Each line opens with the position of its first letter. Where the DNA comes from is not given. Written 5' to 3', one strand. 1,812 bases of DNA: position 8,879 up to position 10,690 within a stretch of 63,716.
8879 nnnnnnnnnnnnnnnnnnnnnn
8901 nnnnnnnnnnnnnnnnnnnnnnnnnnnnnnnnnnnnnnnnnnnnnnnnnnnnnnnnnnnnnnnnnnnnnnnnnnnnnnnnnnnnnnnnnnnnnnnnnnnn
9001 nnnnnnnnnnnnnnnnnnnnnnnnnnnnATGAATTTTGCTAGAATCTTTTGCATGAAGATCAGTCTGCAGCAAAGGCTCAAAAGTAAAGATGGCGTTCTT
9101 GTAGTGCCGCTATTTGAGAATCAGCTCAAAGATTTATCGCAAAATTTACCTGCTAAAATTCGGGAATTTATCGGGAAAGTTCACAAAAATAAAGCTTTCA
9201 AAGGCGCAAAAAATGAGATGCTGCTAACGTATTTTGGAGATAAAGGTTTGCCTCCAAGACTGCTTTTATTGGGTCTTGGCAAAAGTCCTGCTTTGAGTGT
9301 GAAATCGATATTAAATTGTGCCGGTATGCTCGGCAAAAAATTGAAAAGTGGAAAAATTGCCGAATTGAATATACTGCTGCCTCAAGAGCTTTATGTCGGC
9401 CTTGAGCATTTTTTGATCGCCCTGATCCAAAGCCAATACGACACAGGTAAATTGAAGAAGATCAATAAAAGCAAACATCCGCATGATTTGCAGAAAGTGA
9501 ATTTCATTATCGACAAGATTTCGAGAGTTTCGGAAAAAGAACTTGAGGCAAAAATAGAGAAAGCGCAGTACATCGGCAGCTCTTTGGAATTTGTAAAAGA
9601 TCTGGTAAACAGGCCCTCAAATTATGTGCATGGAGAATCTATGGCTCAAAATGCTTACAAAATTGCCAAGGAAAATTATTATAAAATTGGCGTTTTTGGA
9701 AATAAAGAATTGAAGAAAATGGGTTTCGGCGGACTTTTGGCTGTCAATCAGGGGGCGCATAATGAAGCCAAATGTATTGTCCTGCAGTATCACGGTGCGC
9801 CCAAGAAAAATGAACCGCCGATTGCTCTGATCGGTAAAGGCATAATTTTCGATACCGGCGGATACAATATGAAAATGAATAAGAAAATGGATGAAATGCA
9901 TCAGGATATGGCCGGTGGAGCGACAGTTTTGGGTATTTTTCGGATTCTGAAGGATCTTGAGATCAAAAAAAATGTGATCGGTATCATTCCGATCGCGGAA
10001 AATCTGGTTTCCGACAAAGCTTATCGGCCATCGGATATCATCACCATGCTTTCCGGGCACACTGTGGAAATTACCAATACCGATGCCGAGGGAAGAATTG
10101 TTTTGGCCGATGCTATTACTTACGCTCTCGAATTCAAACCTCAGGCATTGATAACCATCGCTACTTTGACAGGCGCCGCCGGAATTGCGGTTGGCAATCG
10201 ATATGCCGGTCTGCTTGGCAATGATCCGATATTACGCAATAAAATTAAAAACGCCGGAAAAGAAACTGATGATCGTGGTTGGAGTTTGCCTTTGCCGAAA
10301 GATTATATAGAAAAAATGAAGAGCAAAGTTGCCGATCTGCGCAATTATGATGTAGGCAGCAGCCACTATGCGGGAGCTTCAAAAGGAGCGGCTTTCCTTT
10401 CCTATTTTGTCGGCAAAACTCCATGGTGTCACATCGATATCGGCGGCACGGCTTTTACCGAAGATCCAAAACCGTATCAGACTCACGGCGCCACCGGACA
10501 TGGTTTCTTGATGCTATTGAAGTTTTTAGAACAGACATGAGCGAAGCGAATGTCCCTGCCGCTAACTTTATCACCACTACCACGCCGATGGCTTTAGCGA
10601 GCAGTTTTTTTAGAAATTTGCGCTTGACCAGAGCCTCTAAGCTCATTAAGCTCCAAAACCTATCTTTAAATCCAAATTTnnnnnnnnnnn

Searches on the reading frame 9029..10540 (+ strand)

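Call 7: search_protein_families(library=pfam, proteins=[window:9029-10540:+], max_evalue=0.00001)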
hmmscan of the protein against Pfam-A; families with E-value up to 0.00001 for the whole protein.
window:9029-10540:+ (503 aa): 2 families
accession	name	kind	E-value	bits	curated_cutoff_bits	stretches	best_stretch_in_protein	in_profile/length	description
PF00883.26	Peptidase_M17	-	7.4e-107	357.6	25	1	188-496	2-309/310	Cytosol aminopeptidase family, catalytic domain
PF02789.23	Peptidase_M17_N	-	1.1e-11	45.1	23.4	1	25-142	1-125/129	Cytosol aminopeptidase family, N-terminal domain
